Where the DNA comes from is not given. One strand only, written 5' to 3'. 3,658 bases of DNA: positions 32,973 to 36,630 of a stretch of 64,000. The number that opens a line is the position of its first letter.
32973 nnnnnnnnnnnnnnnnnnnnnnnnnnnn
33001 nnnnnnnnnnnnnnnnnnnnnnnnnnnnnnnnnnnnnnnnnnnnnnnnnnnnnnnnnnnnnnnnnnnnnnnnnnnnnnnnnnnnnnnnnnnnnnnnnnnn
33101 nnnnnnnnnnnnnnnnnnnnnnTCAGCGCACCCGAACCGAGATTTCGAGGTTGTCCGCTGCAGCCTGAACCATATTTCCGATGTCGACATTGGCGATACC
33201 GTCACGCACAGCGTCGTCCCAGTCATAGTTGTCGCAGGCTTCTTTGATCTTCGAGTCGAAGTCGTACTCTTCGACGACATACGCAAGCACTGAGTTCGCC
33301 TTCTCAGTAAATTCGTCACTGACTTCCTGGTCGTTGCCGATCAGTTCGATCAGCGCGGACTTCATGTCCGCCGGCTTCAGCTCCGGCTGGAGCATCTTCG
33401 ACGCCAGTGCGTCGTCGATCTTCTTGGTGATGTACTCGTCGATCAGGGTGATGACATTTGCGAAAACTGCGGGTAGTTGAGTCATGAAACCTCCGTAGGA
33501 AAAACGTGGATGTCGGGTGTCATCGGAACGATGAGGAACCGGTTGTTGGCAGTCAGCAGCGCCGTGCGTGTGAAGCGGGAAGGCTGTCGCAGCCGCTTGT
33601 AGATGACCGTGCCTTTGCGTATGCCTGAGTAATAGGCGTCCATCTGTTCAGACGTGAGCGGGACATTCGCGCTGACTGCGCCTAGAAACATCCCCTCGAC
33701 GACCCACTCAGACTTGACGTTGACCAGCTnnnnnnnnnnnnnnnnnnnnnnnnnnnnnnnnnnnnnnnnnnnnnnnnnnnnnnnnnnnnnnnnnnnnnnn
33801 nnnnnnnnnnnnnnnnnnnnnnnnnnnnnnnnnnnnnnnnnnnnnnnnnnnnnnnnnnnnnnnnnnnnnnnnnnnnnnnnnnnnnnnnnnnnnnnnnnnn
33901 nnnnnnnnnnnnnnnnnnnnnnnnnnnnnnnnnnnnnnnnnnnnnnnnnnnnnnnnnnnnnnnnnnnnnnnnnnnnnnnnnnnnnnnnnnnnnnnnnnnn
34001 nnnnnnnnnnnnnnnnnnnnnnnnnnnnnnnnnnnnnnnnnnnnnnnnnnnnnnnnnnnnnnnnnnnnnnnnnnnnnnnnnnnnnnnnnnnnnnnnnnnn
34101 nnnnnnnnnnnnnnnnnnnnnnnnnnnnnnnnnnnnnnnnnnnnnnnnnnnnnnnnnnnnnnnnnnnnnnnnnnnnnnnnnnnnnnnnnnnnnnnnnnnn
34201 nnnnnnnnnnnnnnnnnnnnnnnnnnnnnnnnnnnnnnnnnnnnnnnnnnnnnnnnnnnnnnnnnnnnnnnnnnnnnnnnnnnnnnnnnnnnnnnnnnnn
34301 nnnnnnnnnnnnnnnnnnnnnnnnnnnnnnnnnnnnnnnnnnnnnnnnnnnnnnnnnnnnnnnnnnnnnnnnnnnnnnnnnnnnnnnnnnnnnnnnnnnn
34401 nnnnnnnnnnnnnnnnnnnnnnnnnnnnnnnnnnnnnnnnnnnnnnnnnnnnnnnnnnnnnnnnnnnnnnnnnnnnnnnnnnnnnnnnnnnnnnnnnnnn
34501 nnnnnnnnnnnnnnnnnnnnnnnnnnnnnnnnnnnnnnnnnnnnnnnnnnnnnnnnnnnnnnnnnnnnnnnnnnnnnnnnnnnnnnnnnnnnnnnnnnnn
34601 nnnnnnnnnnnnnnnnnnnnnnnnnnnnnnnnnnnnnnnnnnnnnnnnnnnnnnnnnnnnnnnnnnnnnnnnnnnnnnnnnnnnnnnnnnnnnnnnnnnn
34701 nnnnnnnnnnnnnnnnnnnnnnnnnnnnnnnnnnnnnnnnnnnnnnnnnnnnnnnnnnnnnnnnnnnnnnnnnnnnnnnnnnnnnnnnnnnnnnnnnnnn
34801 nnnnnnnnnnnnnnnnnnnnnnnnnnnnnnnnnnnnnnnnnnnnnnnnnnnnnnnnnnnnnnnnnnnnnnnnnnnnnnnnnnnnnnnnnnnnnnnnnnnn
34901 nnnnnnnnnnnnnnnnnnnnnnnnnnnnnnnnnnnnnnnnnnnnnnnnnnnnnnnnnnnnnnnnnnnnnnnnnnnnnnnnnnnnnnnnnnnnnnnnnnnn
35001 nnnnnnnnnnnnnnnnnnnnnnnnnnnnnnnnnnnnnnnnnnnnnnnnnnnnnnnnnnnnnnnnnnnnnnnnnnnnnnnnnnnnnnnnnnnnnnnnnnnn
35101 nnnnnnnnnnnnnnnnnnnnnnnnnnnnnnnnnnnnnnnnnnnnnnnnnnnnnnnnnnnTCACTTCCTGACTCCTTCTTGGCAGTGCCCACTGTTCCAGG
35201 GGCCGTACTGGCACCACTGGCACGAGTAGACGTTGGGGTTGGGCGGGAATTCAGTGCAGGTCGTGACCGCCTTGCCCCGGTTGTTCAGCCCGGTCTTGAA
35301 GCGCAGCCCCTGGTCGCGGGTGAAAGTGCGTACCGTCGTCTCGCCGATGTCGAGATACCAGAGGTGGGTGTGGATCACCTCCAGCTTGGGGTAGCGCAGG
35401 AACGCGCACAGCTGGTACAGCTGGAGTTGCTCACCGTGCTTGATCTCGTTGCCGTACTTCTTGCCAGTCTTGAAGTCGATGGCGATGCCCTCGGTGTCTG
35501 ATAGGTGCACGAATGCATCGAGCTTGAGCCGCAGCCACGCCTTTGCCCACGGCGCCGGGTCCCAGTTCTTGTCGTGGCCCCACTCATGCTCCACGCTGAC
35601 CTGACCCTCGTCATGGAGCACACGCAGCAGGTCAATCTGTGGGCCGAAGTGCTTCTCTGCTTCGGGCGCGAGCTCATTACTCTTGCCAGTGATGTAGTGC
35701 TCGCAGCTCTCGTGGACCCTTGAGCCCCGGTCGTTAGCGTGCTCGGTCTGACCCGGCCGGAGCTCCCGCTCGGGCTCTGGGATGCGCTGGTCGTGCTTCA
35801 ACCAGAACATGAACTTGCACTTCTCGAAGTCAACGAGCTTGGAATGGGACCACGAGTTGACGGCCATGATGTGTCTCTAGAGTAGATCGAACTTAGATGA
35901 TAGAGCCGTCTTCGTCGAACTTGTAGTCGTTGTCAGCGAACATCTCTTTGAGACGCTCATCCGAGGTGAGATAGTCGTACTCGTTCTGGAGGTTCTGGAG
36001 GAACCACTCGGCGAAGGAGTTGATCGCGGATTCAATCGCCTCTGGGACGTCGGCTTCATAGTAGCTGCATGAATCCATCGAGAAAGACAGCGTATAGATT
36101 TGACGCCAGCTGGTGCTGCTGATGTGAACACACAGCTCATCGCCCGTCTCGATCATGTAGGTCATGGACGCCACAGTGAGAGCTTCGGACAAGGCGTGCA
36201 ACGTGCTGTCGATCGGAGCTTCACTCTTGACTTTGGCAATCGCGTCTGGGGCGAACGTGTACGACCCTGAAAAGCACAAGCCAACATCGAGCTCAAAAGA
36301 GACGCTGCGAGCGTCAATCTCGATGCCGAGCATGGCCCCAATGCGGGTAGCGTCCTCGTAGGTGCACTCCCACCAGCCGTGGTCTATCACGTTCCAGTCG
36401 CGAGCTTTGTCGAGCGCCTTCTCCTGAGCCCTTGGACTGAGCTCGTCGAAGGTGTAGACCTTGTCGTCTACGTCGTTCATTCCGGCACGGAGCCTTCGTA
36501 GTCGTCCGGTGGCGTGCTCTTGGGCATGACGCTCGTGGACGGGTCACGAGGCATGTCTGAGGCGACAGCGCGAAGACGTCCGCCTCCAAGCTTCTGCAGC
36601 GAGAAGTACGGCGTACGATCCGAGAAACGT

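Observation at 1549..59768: Genome-wide palindrome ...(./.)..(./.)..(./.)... next to gene starts on both strands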

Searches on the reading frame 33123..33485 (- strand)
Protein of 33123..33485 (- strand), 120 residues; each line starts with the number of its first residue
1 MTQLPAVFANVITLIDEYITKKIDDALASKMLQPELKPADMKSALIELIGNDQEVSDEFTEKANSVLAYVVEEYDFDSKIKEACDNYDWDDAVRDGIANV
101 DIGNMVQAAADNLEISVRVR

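Call 47: search_protein_families(library=pfam, proteins=[window:33123-33485:-], max_evalue=0.05)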
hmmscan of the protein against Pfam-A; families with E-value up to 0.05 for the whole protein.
window:33123-33485:- (120 aa): 1 family
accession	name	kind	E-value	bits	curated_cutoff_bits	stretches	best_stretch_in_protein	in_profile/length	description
PF04780.17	DUF629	-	0.041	12.9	23.1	1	16-64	89-137/465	Protein of unknown function (DUF629)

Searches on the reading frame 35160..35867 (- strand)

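Call 36: search_protein_families(library=pfam, proteins=[window:35160-35867:-], max_evalue=0.05)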
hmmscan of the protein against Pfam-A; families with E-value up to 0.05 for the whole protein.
window:35160-35867:- (235 aa): 1 family
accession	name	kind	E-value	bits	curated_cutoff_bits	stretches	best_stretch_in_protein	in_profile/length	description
PF12705.13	PDDEXK_1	-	1.1e-16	62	22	1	5-223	1-244/247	PD-(D/E)XK nuclease superfamily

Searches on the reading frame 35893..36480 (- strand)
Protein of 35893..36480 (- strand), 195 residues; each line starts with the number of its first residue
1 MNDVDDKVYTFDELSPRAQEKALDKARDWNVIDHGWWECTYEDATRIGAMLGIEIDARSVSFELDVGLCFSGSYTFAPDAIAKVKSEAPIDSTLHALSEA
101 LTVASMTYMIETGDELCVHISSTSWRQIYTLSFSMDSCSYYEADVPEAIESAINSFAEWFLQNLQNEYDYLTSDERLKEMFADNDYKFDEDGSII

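Call 36: search_protein_families(library=pfam, proteins=[window:35893-36480:-], max_evalue=0.05)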
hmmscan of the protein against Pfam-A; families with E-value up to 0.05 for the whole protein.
window:35893-36480:- (195 aa): 1 family
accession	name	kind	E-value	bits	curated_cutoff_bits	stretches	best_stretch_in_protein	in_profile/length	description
PF22712.1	SNaCT7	-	0.05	14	27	0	103-175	40-111/160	Short NACHT-associated C-Terminal domain, family 7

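Call 63: search_protein_families(library=phrogs, proteins=[window:35893-36480:-], max_evalue=0.01)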
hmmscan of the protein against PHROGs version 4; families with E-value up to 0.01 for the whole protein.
window:35893-36480:- (195 aa): 2 families
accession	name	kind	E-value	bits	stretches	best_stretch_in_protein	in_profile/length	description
phrog_5162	-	unknown function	9.6e-22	78.5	1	4-193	5-196/201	-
phrog_10310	-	unknown function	8e-07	30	0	7-57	9-59/212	-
